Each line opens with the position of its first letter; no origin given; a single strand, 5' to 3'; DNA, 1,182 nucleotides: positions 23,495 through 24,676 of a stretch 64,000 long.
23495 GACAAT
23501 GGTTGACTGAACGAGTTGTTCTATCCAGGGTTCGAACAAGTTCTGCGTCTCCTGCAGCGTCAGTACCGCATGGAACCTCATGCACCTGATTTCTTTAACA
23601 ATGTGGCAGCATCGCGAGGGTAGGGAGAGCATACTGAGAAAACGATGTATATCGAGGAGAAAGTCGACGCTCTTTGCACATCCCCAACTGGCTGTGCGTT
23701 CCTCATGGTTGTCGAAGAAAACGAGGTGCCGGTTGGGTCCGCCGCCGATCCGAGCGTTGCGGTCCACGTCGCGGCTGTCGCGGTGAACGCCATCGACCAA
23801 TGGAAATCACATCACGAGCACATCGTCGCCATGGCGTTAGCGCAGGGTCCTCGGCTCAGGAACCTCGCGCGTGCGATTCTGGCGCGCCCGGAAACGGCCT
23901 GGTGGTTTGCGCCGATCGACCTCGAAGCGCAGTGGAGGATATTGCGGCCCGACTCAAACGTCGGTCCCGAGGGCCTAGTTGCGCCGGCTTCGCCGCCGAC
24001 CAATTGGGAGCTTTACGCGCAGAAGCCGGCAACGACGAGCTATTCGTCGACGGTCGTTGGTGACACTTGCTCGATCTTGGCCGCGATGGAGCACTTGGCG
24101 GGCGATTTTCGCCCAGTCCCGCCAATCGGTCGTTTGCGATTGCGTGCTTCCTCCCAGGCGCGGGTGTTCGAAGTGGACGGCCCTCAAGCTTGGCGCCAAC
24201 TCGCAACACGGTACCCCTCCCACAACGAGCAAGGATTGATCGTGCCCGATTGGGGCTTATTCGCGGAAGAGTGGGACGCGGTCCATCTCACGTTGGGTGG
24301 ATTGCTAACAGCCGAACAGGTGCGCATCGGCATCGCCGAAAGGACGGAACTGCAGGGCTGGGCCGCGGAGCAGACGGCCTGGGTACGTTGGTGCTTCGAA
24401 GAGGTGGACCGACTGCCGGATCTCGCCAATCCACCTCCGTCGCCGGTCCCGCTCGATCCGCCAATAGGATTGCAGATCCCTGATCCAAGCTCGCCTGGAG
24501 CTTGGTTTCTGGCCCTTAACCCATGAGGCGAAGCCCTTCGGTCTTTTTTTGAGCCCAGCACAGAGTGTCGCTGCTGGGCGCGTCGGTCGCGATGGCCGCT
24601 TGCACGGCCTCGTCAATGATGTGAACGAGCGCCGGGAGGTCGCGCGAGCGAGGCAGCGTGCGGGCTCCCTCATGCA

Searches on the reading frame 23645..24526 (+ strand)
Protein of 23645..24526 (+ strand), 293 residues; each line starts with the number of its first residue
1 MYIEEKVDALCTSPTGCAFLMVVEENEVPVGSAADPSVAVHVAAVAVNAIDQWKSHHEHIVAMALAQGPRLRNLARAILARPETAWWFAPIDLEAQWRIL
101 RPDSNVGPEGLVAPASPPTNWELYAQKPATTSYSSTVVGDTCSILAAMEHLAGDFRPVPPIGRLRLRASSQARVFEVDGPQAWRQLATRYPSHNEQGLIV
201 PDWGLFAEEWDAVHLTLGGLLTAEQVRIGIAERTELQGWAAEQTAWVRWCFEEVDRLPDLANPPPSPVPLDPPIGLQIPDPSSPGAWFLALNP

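Call 4: search_protein_families(library=pfam, proteins=[window:23645-24526:+], max_evalue=1)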
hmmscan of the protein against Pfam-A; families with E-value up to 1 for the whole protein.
window:23645-24526:+ (293 aa): 1 family
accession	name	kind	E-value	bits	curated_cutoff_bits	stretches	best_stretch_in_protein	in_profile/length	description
PF18791.7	Transp_inhibit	-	0.87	9.6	33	0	197-210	18-31/47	Transport inhibitor response 1 protein domain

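Call 15: find_homologous_proteins(query=window:23645-24526:+, max_evalue=0.01)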
Query window:23645-24526:+ (293 aa): 127 proteins with E <= 0.01 among 3305 candidates; the best 120 are listed.
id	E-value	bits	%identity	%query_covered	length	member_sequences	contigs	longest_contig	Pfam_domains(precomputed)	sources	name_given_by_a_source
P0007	3.6e-196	668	100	100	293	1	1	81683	-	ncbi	-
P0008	2.8e-108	380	59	100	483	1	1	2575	-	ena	-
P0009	2.2e-105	370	58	87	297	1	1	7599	-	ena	-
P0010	1.2e-103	364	59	98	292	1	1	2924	-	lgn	-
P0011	7.1e-103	362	61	95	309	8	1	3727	-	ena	-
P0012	8.1e-102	358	63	85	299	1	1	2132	-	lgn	-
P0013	2.8e-100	353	61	98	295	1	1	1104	-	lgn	-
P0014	1.5e-99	351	58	95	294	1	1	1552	-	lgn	-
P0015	1.5e-99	351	61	89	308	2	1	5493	-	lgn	-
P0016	2.9e-99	350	58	96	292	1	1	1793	-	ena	-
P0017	3.3e-99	350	59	95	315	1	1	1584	-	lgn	-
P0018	4.8e-99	349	60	88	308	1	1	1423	-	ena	-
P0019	6.6e-97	342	56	98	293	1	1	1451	-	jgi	jgi:hypothetical protein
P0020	2.1e-96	341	58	95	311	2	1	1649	-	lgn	-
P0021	1.6e-95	338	57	94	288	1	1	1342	-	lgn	-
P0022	1.8e-95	338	54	99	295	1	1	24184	-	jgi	jgi:hypothetical protein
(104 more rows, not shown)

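Call 19: find_related_loci(query=A1, collection=genome_contigs, flank=6000)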
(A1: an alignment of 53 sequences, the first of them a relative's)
Query A1 (293 aa) in genome_contigs; peptide patterns used: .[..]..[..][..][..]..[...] (x = any residue, [..] = any of these).
118 stretches matched a pattern; 84 encode a relative of the query (tblastn E <= 1e-3); the best 80 are kept; 78 distinct loci.
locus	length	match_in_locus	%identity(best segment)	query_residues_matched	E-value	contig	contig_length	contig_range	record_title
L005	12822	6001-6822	47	1-273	2e-68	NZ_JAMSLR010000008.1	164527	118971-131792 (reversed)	Thermalbibacter longus strain CFH 74404 Scaffold8, whole genome shotgun sequence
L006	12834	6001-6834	47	3-265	8e-67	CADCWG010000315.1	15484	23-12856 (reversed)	MAG: uncultured Thermomicrobiales bacterium isolate AVDCRST_MAG49 genome assembly, contig: NODE838, whole genome shotgun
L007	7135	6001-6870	41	3-284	2e-63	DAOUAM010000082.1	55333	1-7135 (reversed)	MAG TPA_asm: Dehalococcoidia bacterium isolate H63_664 k137_88296, whole genome shotgun sequence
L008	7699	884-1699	43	7-267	2e-58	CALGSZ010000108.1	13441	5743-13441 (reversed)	MAG TPA_asm: uncultured Chloroflexi bacterium isolate SRR5251193_bin.127_CONCOCT_v1.1_MAG genome assembly, contig: ERZ79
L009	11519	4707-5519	45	4-270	1e-58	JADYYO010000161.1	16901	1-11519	MAG: Thermomicrobiales bacterium isolate SJ531 c_000000358503, whole genome shotgun sequence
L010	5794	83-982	45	3-293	3e-58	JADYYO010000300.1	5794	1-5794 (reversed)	MAG: Thermomicrobiales bacterium isolate SJ531 c_000000861835, whole genome shotgun sequence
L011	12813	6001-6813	43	3-267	1e-57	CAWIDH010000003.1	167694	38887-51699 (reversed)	MAG: uncultured Gammaproteobacteria bacterium isolate MFD00962.bin.2.116 genome assembly, contig: contig_10515, whole ge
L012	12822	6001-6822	40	1-273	1e-57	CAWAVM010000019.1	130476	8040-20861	MAG: uncultured Chloroflexia bacterium isolate MFD05684.bin.1.182 genome assembly, contig: contig_58018, whole genome sh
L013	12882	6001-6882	39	5-264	5e-55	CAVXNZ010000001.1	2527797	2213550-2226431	MAG: uncultured Chloroflexia bacterium isolate MFD01721.bin.1.126 genome assembly, contig: contig_14170, whole genome sh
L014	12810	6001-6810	37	3-269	6e-54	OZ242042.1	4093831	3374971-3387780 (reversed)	MAG: Dehalococcoidia bacterium isolate f9cecd87-683c-406e-b8e3-528e430a091d genome assembly, chromosome: 1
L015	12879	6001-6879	37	4-289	9e-53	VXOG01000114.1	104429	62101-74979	MAG: Chloroflexi bacterium isolate SB0662_bin_27 NODE_179_length_104429_cov_53.904133, whole genome shotgun sequence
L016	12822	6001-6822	39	6-273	2e-52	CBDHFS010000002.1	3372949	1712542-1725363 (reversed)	MAG: Dehalococcoidia bacterium isolate 864dd8cd-6738-42a7-b925-3e7f4ae660aa genome assembly, contig: contig_2, whole gen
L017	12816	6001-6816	40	3-264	3e-52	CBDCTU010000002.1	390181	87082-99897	MAG: Dehalococcoidia bacterium isolate 3d670e24-0b6f-4f35-9e2a-ae370501de79 genome assembly, contig: contig_2, whole gen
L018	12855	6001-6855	39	6-286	5e-51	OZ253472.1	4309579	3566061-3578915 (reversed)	MAG: Dehalococcoidia bacterium isolate 530a8394-237e-405c-b316-5e5b388c5070 genome assembly, chromosome: 1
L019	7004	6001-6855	38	4-273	7e-51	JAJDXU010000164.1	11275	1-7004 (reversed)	MAG: Dehalococcoidia bacterium isolate jk18x27bins.51 k141_1006249, whole genome shotgun sequence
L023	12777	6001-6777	37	5-260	6e-50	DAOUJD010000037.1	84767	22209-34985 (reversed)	MAG TPA_asm: Dehalococcoidia bacterium isolate S32_242 k113_2515957, whole genome shotgun sequence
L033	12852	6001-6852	36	4-280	4e-45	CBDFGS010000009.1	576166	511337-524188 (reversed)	MAG: Dehalococcoidia bacterium isolate 59cce99e-a588-4de2-b07e-a8077d89f863 genome assembly, contig: contig_9, whole gen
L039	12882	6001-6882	35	3-289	4e-44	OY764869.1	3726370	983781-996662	MAG: Dehalococcoidia bacterium isolate 68cf78b7-8a41-43a5-8848-46054f5a18e3 genome assembly, chromosome: 1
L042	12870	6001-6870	37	3-285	5e-44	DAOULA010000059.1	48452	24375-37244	MAG TPA_asm: Dehalococcoidia bacterium isolate S8_375 240593, whole genome shotgun sequence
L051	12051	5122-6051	37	3-275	1e-51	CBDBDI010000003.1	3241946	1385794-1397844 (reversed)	MAG: Dehalococcoidia bacterium isolate 8667ca63-c4f2-445c-998c-9896a5069bfa genome assembly, contig: contig_3, whole gen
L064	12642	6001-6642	40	74-280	9e-35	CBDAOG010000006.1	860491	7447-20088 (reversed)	MAG: Dehalococcoidia bacterium isolate 0aa05121-dee9-464a-b52f-06bcf9350706 genome assembly, contig: contig_6, whole gen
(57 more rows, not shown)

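Call 33: search_solved_structures(query=A1, max_evalue=10)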
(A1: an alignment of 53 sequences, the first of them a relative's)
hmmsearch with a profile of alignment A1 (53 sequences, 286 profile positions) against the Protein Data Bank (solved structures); distinct sequences matched with E-value up to 10: 2.
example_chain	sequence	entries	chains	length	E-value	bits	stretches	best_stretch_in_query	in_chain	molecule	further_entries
5fv5_A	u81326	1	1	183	0.42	12.9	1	109-204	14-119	Flocculation protein FLO11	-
5fv6_B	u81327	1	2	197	0.46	12.8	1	109-204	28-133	Flocculation protein FLO11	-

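Call 40: predict_structure(alignment_id=A1)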
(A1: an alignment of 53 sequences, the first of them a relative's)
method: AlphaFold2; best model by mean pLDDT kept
length: 293 residues; sequences in the alignment: 53
mean_pLDDT: 95.2   pTM: 0.92
mean pLDDT of the five models: 95.2, 94.7, 94.4, 94.3, 93.9
residues with pLDDT >= 90: 267; 70-90: 15; 50-70: 9; < 50: 2
segments of 3 or more residues with pLDDT < 50: none
pLDDT, mean of each block of 10 residues (from residue 1): 95 99 99 98 98 95 98 99 98 98 89 96 95 96 98 96 98 98 98 97 98 98 96 95 97 97 98 93 63 51
secondary structure, 60 per line:
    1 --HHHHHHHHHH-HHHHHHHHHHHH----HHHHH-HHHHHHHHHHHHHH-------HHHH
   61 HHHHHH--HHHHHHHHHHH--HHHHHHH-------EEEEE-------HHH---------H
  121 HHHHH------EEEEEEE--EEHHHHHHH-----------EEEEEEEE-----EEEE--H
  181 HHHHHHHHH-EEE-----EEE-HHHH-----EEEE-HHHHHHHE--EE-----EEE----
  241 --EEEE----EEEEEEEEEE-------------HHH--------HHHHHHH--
elements in order: H3-12 H14-25 H30-34 H36-49 H57-66 H69-79 H82-88 E96-100 H120-125 E132-138 H143-149 E161-168 E174-177 H180-189 E191-193 E199-201 H203-206 E212-215 H217-223 E234-236 E243-246 E251-260 H285-291

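Call 44: fold_search(model_id=the predicted structure, library=pdb)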
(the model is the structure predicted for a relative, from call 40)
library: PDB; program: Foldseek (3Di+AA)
matches with E <= 10: 64; with E <= 0.001: 0
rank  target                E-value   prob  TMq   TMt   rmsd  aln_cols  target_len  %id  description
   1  9r35_A                5.0e-02  0.66  0.23  0.41   8.2       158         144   14  Crystal structure of the Pseudomonas putida Xre-RES toxin-antitoxin complex bound to promoter DNA (released 2025-08-20)
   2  6gw6_A                1.8e-01  0.47  0.26  0.44   7.9       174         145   13  Structure of the Pseudomonas putida RES-Xre toxin-antitoxin complex (released 2018-10-24)
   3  9r35_D                2.6e-01  0.44  0.26  0.46   8.1       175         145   12  Crystal structure of the Pseudomonas putida Xre-RES toxin-antitoxin complex bound to promoter DNA (released 2025-08-20)
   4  8ssk_C                1.5e+00  0.02  0.16  0.15  17.6       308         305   11  Citrobacter rodentium contact dependent growth inhibition (CDI) entry and toxin (CdiA-CT) domains (released 2024-05-15)
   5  8ssk_A                2.0e+00  0.05  0.14  0.14  12.5       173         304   14  Citrobacter rodentium contact dependent growth inhibition (CDI) entry and toxin (CdiA-CT) domains (released 2024-05-15)
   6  21wj_A                2.0e+00  0.01  0.10  0.03  27.4       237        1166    8  BaCas12a3 ternary complex (released 2026-01-14)
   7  8ssk_B                2.2e+00  0.01  0.15  0.15  18.6       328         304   10  Citrobacter rodentium contact dependent growth inhibition (CDI) entry and toxin (CdiA-CT) domains (released 2024-05-15)
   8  9nss_D                2.5e+00  0.01  0.14  0.14  16.5       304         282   10  Bacterial Pictet-Spenglerase KslB in complex with L-Trp alternative binding mode (released 2025-04-23)
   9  8jdh_A                2.8e+00  0.04  0.11  0.17   9.3        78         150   12  Crystal structure of anti-CRISPR AcrIF25 (released 2024-05-29)
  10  5fuc_A                2.8e+00  0.02  0.10  0.14  10.5        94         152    5  Biophysical and cellular characterisation of a junctional epitope antibody that locks IL-6 and gp80 together in a stab (released 2017-01-25)
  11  9cqi_A                2.8e+00  0.02  0.13  0.11  13.4       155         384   12  CRYSTAL STRUCTURE OF GAGA-DOG HSP47(36-418) IN COMPLEX WITH ADNECTIN-44 (released 2024-10-30)
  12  2bko                  3.0e+00  0.02  0.12  0.16  15.5       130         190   10  STRUCTURE ANALYSIS OF UNKNOWN FUNCTION PROTEIN (released 2006-06-28)
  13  5j5t                  3.1e+00  0.02  0.07  0.07  11.9        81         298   15  GLK co-crystal structure with aminopyrrolopyrimidine inhibitor (released 2016-10-26)
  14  8ssk_D                3.1e+00  0.01  0.15  0.15  18.1       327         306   10  Citrobacter rodentium contact dependent growth inhibition (CDI) entry and toxin (CdiA-CT) domains (released 2024-05-15)
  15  1lis                  3.5e+00  0.04  0.13  0.24  10.9        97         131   12  THE CRYSTAL STRUCTURE OF A FERTILIZATION PROTEIN (released 1993-10-31)
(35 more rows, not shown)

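Call 50: search_protein_families(library=padloc, proteins=[window:23645-24523:+], max_evalue=1)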
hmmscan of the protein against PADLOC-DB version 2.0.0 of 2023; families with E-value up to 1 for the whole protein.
window:23645-24523:+ (293 aa): 0 families

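Call 51: search_protein_families(library=ncbifam, proteins=[window:23645-24523:+], max_evalue=1)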
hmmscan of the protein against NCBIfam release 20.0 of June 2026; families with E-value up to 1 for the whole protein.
window:23645-24523:+ (293 aa): 0 families

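Call 52: search_protein_families(library=pfam, alignment_id=A1, max_evalue=0.1)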
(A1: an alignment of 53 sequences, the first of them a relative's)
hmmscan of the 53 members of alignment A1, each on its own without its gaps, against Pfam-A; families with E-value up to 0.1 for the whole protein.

A. member 1, P0007 (293 aa): 0 families

B. families by the number of members that match (of 53 scanned): 1 family
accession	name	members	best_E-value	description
PF23082.1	Myb_DNA-binding_2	1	0.0011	Myb-like DNA-binding domain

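Call 57: find_encoding_contigs(protein=P0007, flank=10000, max_places=4)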
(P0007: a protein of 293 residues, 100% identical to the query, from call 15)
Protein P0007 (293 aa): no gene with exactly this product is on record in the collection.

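Call 72: search_protein_families(library=pfam, proteins=[L039:2501-3589:-, L018:3571-4344:-, L042:4080-5594:+, L005:6758-8770:-, L051:10873-12051:-, L009:7722-9035:+, L064:7630-8976:+, L042:2736-3782:+, L023:1511-2743:+, L033:2251-3543:-], max_evalue=0.001)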
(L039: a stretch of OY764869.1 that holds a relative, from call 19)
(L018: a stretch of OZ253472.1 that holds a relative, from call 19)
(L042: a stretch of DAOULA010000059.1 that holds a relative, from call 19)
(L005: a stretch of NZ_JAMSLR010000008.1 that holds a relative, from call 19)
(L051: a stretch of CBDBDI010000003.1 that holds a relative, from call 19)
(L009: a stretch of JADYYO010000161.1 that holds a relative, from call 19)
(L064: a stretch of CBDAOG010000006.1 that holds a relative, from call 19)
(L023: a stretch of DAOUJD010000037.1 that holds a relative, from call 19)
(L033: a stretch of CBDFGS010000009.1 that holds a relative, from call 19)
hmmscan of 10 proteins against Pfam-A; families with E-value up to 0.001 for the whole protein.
L039:2501-3589:- (363 aa): 8 families
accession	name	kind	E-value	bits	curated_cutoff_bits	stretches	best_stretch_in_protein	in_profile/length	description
PF01370.27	Epimerase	-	5.8e-34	118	20.9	1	53-279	1-227/240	NAD dependent epimerase/dehydratase family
PF16363.11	GDP_Man_Dehyd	-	1.7e-21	77.5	27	1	54-302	1-261/332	GDP-mannose 4,6 dehydratase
PF01073.25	3Beta_HSD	-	1.2e-19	70.9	22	1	54-173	1-122/280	3-beta hydroxysteroid dehydrogenase/isomerase family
PF02719.21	Polysacc_synt_2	-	1.1e-15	58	20.2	1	53-303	1-243/293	Polysaccharide biosynthesis protein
PF04321.23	RmlD_sub_bind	-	1.3e-15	57.6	27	1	51-227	1-154/287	RmlD substrate binding domain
PF07993.18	NAD_binding_4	-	9e-13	48.4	20.1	1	55-249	1-232/258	Male sterility protein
PF13460.12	NAD_binding_10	-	8.6e-09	35.9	27.2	1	57-178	1-110/184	NAD(P)H-binding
PF08659.16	KR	-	1.7e-05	25.3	22.6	1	53-169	3-138/180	KR domain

L018:3571-4344:- (258 aa): 4 families
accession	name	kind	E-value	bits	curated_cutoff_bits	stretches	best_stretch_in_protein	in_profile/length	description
PF00072.30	Response_reg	-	3.5e-22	79.1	30.2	1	43-153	2-110/111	Response regulator receiver domain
PF00196.25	GerE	-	6.6e-21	74.1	23.5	1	196-248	2-54/57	Bacterial regulatory proteins, luxR family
PF04545.22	Sigma70_r4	-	4.9e-06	26.4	24.1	1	195-239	3-48/50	Sigma-70, region 4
PF08281.18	Sigma70_r4_2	-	3.1e-05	24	25.7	1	197-239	11-54/54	Sigma-70, region 4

L042:4080-5594:+ (505 aa): 0 families

L005:6758-8770:- (671 aa): 26 families (the best 25 are shown)
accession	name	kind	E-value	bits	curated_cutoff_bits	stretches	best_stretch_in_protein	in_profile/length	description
PF00005.33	ABC_tran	-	8.4e-62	208.2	25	2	387-528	1-136/137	ABC transporter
PF13304.12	AAA_21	-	7.8e-24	85.7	27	2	496-561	233-301/304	AAA domain, putative AbiEii toxin, Type IV TA system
PF02463.25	SMC_N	-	3.6e-12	46.6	40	0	500-562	136-202/220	RecF/RecN/SMC N terminal domain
PF13191.12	AAA_16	-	4.9e-11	43.9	32.6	1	100-276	9-160/167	AAA ATPase domain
PF13555.12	AAA_29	-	6.1e-08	32.7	27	0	106-130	15-39/61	P-loop containing region of AAA domain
PF25199.1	nSTAND_NTPase5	-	1e-07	32.3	34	0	107-131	35-59/145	Novel STAND NTPase 5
PF13401.12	AAA_22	-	1.5e-07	32.2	27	0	113-193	5-59/130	AAA domain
PF03193.22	RsgA_GTPase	-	2e-07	31.5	30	0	377-421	87-130/174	RsgA GTPase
PF13604.12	AAA_30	-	2.1e-07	31.3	27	0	397-436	18-57/191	AAA domain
PF13481.12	AAA_25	-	6.3e-07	29.7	27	0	111-169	31-95/195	AAA domain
PF05729.18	NACHT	-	3.6e-06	27.3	26.7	0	116-133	3-20/167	NACHT domain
PF13558.12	SbcC_Walker_B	-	5.2e-06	27.1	27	0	219-269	26-89/90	SbcC/RAD50-like, Walker B motif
PF02367.23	TsaE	-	9e-06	26.1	26.6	0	102-133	9-41/128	Threonylcarbamoyl adenosine biosynthesis protein TsaE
PF13671.12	AAA_33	-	1.3e-05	26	27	0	399-472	1-64/143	AAA domain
PF06414.18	Zeta_toxin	-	1.5e-05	25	22.3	0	114-133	17-36/199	Zeta toxin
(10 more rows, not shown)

L051:10873-12051:- (393 aa): 1 family
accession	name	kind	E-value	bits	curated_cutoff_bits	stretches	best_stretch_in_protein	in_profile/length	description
PF00296.26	Bac_luciferase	-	2.3e-66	224.7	27.9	1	66-361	20-313/314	Luciferase-like monooxygenase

L009:7722-9035:+ (438 aa): 3 families
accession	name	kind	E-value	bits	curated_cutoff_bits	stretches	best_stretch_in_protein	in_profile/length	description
PF13561.12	adh_short_C2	-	1e-62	212.3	27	1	198-427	6-234/236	Enoyl-(Acyl carrier protein) reductase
PF00106.31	adh_short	-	1.3e-60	204.7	26.6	1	189-375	1-185/195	short chain dehydrogenase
PF08659.16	KR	-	1.3e-13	51.7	22.6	1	191-350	3-160/180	KR domain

L064:7630-8976:+ (449 aa): 2 families
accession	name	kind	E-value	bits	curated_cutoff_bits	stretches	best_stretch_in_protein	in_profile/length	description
PF13701.12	DDE_Tnp_1_4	-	6.3e-135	450.2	34.7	1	17-445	3-434/435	Transposase DDE domain group 1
PF01609.27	DDE_Tnp_1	-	2.9e-23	83.1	23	1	156-381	4-200/200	Transposase DDE domain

L042:2736-3782:+ (349 aa): 0 families

L023:1511-2743:+ (411 aa): 0 families

L033:2251-3543:- (431 aa): 0 families

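Call 78: find_encoding_contigs(protein=P0009, flank=6000, max_places=2)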
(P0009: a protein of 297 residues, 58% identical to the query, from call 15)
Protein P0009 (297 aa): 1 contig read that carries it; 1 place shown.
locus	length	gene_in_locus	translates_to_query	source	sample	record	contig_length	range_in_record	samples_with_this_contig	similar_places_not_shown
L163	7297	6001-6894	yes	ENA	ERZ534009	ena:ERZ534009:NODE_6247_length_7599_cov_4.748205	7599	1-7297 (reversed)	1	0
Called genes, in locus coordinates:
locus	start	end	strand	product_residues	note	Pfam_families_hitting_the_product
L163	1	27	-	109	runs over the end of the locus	?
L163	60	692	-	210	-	PF01323:DSBA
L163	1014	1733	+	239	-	-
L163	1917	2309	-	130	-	-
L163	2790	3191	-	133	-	-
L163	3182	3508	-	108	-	-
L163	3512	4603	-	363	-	PF01408:GFO_IDH_MocA, PF22725:GFO_IDH_MocA_C3, PF02894:GFO_IDH_MocA_C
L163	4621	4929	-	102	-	PF05016:ParE_toxin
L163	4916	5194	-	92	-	PF03693:ParD_antitoxin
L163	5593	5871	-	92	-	PF03693:ParD_antitoxin (weak)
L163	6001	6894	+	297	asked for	-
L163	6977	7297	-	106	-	?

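Call 79: find_encoding_contigs(protein=P0015, flank=6000, max_places=2)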
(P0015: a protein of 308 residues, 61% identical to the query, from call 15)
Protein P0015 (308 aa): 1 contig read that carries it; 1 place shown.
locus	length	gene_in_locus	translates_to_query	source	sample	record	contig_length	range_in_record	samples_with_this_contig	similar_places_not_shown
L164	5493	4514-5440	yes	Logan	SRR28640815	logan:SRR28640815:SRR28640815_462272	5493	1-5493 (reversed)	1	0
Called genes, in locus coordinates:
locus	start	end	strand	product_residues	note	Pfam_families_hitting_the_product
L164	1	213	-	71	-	?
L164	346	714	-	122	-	PF00293:NUDIX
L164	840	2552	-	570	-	PF03572:Peptidase_S41 (faint)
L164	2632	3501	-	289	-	-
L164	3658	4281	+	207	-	PF13489:Methyltransf_23 (weak), PF08241:Methyltransf_11 (weak), PF08242:Methyltransf_12 (weak), PF13649:Methyltransf_25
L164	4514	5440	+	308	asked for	-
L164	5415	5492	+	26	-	?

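Call 80: find_encoding_contigs(protein=P0022, flank=6000, max_places=2)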
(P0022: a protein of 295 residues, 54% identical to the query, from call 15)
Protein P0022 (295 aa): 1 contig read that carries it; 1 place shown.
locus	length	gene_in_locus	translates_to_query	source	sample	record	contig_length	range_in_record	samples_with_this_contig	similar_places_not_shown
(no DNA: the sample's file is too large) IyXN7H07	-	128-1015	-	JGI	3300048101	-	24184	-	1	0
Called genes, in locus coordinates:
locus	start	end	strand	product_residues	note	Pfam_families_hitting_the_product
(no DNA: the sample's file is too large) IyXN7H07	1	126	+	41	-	?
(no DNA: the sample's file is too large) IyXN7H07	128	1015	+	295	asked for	-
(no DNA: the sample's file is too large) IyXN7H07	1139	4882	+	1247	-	PF01663:Phosphodiest, PF02872:5_nucleotid_C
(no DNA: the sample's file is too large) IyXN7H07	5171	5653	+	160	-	-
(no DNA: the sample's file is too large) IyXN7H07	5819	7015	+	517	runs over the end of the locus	PF00501:AMP-binding, PF13193:AMP-binding_C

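Call 84: search_protein_families(library=pfam, proteins=[L163:5593-5880:-, L163:5166-5621:-, L163:4916-5242:-, L163:4621-4977:-, L163:1014-1733:+, L163:2790-3191:-, L163:3182-3508:-, L163:1917-2309:-], max_evalue=0.01)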
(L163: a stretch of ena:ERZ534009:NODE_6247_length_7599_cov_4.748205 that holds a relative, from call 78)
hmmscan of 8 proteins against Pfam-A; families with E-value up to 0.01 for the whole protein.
L163:5593-5880:- (95 aa): 1 family
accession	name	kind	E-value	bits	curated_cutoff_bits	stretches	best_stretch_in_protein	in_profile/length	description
PF03693.20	ParD_antitoxin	-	1.3e-05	25.9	21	1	6-56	7-58/81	Bacterial antitoxin of ParD toxin-antitoxin type II system and RHH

L163:5166-5621:- (151 aa): 1 family
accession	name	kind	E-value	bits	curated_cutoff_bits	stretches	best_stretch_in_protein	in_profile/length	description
PF05016.21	ParE_toxin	-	2.9e-12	47.4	23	1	13-81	1-68/89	ParE toxin of type II toxin-antitoxin system, parDE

L163:4916-5242:- (108 aa): 1 family
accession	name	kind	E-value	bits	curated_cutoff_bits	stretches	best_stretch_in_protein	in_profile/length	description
PF03693.20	ParD_antitoxin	-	2e-08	35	21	1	19-70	7-59/81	Bacterial antitoxin of ParD toxin-antitoxin type II system and RHH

L163:4621-4977:- (118 aa): 1 family
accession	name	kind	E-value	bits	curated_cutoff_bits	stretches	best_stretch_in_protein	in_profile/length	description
PF05016.21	ParE_toxin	-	2.3e-18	67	23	1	26-111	3-88/89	ParE toxin of type II toxin-antitoxin system, parDE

L163:1014-1733:+ (239 aa): 0 families

L163:2790-3191:- (133 aa): 0 families

L163:3182-3508:- (108 aa): 0 families

L163:1917-2309:- (130 aa): 0 families

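Call 88: find_related_loci(query=A1, collection=viral_contigs, flank=8000)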
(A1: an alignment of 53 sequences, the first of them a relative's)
Query A1 (293 aa) in viral_contigs; peptide patterns used: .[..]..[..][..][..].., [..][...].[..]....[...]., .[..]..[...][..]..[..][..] (x = any residue, [..] = any of these).
45 stretches matched a pattern, but none encodes a relative of the query by tblastn (E <= 1e-3).
